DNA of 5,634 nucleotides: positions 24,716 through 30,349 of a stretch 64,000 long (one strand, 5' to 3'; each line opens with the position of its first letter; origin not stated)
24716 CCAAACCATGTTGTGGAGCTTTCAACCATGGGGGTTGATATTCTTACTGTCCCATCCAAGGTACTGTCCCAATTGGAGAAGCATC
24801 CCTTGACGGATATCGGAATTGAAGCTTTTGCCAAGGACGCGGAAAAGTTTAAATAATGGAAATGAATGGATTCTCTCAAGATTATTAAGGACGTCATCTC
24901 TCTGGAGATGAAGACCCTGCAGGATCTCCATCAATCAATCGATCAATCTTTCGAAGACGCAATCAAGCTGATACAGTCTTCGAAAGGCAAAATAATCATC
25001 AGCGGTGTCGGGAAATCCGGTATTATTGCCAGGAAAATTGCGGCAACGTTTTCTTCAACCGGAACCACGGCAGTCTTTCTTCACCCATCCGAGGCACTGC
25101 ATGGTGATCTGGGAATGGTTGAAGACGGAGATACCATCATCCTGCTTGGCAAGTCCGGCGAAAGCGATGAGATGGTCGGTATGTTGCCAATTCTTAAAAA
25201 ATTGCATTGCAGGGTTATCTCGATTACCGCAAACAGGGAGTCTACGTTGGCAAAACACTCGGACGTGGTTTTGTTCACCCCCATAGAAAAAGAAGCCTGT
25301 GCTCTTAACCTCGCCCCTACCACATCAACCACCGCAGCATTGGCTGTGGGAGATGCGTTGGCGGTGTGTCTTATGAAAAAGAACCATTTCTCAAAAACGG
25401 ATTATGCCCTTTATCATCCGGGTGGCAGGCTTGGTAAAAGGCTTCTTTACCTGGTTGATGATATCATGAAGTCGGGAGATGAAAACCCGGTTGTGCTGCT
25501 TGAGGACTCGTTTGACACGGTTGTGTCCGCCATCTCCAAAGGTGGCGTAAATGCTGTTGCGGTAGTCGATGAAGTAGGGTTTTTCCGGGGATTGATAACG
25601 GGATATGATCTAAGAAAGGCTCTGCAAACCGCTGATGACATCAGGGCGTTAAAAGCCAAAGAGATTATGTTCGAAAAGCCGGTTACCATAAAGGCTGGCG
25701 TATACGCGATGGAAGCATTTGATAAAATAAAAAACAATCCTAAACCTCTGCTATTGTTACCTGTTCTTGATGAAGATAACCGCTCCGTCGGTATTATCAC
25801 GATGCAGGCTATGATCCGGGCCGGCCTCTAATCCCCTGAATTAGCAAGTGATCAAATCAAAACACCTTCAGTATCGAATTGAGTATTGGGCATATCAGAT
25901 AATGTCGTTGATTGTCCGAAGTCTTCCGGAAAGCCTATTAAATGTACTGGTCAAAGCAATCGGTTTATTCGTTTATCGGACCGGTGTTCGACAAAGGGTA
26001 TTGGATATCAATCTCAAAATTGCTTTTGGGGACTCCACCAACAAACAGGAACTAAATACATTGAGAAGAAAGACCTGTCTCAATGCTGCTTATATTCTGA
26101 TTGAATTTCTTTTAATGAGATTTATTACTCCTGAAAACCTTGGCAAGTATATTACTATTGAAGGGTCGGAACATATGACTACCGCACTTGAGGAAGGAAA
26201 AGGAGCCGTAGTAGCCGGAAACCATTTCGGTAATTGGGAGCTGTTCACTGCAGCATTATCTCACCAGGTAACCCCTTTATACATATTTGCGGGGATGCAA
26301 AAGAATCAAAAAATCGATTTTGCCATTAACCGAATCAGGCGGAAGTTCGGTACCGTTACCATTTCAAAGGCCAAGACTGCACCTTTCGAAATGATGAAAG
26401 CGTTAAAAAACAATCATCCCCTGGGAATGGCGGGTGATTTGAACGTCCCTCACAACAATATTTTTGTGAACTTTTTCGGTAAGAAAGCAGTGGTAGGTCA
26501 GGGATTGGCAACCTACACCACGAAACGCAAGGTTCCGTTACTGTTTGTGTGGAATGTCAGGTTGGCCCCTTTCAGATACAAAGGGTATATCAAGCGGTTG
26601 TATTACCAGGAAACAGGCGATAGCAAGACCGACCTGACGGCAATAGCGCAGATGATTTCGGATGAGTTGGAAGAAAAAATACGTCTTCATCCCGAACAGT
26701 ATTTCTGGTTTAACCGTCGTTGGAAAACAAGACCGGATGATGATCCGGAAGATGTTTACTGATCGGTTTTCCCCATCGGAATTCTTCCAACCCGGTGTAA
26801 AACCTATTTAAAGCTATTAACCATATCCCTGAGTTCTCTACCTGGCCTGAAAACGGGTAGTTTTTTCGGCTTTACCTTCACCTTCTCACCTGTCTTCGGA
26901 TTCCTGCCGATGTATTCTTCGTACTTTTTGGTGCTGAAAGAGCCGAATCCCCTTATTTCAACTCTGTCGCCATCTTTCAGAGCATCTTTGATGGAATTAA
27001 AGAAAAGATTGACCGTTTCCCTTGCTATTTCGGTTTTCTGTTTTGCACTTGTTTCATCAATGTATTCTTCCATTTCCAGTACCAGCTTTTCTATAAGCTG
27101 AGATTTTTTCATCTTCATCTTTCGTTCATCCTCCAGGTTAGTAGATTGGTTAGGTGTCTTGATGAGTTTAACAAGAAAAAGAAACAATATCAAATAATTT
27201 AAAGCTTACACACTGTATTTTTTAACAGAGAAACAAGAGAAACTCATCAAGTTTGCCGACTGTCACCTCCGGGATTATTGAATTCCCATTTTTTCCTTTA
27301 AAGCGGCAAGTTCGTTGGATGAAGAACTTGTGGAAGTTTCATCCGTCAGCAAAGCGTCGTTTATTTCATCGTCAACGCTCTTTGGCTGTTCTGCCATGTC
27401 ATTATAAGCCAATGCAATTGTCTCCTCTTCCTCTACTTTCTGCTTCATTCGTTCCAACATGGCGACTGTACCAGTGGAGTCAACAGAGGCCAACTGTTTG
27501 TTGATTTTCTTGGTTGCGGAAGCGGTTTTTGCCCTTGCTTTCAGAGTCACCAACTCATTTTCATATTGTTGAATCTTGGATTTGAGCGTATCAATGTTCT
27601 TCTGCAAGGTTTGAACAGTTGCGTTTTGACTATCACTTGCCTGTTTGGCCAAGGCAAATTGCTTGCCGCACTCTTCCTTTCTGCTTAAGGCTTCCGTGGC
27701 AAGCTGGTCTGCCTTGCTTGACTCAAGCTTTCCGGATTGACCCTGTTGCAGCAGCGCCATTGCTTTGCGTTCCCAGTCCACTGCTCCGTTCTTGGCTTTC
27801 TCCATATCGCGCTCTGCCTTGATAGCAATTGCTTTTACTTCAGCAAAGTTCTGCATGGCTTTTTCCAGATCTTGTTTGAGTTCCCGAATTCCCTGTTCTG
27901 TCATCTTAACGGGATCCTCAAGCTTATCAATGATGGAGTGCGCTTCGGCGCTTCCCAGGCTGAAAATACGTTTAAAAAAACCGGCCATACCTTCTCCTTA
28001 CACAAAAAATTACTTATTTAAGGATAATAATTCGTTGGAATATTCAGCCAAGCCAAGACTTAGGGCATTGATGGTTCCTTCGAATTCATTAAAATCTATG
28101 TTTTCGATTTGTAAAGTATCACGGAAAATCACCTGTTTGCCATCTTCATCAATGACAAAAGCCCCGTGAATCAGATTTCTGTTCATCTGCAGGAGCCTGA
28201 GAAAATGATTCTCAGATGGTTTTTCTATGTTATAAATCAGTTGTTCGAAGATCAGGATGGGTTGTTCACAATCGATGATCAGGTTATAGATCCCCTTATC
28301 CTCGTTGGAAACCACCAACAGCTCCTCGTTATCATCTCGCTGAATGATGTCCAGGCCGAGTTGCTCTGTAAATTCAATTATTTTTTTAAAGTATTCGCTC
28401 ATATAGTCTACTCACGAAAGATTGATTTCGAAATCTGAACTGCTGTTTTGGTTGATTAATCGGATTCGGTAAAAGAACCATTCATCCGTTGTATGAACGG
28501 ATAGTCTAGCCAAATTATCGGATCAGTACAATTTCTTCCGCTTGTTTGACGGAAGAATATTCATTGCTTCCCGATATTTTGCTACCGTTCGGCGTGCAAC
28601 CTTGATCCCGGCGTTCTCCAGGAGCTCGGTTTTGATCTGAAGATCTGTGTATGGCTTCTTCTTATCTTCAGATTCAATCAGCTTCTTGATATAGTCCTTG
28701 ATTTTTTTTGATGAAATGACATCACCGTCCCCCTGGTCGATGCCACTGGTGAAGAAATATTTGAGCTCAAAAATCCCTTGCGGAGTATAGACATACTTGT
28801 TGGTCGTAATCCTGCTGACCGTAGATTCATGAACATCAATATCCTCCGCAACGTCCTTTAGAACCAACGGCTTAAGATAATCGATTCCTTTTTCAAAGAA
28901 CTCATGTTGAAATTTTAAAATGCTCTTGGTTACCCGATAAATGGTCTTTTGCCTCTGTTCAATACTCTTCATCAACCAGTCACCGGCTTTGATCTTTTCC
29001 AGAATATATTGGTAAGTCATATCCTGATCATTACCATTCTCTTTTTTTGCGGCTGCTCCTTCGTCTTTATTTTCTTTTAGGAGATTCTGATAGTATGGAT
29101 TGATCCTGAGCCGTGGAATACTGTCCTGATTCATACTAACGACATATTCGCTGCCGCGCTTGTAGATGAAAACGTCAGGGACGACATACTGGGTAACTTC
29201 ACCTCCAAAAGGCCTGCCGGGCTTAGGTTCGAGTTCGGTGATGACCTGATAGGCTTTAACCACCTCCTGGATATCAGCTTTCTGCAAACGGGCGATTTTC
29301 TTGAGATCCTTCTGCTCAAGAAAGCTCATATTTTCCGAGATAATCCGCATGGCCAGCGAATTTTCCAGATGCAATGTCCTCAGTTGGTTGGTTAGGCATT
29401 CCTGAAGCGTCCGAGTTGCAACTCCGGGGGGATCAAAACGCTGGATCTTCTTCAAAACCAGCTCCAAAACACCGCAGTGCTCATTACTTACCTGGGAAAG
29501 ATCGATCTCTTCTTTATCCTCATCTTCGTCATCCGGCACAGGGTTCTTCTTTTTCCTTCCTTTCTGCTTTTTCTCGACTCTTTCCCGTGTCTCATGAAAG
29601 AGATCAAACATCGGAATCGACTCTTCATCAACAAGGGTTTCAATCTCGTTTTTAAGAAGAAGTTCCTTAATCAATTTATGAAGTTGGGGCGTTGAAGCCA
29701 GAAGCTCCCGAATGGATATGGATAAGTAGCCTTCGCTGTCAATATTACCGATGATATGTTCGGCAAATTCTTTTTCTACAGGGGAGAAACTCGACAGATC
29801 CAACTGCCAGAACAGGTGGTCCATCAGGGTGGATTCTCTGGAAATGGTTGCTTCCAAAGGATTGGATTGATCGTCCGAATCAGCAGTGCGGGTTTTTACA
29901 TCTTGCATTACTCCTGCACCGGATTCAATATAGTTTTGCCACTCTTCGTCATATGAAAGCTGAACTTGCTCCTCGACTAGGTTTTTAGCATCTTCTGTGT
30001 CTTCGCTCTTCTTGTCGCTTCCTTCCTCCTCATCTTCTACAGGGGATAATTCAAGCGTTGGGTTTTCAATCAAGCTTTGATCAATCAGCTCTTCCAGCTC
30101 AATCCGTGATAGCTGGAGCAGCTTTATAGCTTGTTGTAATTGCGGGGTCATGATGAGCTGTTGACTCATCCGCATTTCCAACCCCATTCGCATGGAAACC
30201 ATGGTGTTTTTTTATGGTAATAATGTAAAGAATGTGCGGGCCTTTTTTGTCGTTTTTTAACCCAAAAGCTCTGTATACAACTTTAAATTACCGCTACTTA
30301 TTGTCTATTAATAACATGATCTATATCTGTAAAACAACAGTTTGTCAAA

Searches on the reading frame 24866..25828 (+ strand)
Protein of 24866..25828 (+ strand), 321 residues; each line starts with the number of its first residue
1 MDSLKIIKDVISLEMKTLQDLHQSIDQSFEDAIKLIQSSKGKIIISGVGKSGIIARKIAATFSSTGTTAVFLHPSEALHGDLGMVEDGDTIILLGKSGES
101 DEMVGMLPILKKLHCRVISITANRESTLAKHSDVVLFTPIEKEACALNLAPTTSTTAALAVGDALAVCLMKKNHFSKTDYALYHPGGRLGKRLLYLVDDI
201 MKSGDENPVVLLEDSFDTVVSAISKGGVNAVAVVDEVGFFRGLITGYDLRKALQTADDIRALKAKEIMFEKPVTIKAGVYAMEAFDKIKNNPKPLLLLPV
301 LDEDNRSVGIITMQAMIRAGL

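Call 16: search_protein_families(library=pfam, proteins=[window:24866-25828:+], max_evalue=0.00001)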
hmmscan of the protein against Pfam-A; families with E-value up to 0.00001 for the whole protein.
window:24866-25828:+ (321 aa): 2 families
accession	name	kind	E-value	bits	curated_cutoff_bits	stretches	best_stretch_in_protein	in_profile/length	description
PF01380.27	SIS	-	2.4e-27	95.8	25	1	38-167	4-130/131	SIS domain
PF00571.33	CBS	-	1.9e-13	51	24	1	264-319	1-54/57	CBS domain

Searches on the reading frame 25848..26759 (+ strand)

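Call 16: search_protein_families(library=pfam, proteins=[window:25848-26759:+], max_evalue=0.00001)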
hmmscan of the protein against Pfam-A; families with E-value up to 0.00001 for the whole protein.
window:25848-26759:+ (304 aa): 1 family
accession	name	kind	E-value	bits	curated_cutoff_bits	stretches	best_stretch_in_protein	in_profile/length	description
PF03279.18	Lip_A_acyltrans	-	1.3e-46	159.5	22.3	1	3-294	7-295/295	Bacterial lipid A biosynthesis acyltransferase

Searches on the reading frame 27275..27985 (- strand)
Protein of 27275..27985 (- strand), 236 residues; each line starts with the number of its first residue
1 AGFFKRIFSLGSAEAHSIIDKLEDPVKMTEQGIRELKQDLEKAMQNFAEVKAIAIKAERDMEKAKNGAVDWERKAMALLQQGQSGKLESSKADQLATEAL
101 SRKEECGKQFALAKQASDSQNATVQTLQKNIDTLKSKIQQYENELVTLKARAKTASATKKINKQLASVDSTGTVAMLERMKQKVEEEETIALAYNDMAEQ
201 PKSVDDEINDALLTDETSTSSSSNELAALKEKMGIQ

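Call 16: search_protein_families(library=pfam, proteins=[window:27275-27985:-], max_evalue=0.00001)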
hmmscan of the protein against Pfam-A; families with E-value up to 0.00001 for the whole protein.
window:27275-27985:- (236 aa): 1 family
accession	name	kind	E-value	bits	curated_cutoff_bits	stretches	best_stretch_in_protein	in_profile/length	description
PF04012.17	PspA_IM30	-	1.7e-47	162.3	33.9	1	3-231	2-216/220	PspA/IM30 family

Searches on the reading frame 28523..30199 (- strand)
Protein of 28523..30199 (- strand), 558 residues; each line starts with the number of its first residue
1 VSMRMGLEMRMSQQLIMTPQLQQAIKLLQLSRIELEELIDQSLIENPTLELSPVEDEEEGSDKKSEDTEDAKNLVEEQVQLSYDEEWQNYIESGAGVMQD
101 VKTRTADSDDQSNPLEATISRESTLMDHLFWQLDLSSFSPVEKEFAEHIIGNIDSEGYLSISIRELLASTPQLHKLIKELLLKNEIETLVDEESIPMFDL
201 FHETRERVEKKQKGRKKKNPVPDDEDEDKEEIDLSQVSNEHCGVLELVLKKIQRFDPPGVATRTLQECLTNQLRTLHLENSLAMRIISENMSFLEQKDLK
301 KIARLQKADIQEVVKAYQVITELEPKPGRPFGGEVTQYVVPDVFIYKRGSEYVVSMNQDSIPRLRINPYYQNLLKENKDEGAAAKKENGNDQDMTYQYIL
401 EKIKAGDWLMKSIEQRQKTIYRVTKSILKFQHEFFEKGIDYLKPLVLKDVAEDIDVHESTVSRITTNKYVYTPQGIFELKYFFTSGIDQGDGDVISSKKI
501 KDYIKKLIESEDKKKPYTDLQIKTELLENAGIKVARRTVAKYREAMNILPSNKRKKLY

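Call 16: search_protein_families(library=pfam, proteins=[window:28523-30199:-], max_evalue=0.00001)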
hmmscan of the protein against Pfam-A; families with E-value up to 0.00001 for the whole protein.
window:28523-30199:- (558 aa): 3 families
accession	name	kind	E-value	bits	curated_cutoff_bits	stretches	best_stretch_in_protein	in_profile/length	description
PF04552.19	Sigma54_DBD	-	6.6e-59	198.7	22.8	1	397-556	2-160/160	Sigma-54, DNA binding domain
PF04963.19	Sigma54_CBD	-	7.5e-53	179.4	22.9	2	243-370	62-185/185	Sigma-54 factor, core binding domain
PF00309.25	Sigma54_AID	-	7.4e-15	55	23.8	1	7-51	2-46/46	Sigma-54 factor, Activator interacting domain (AID)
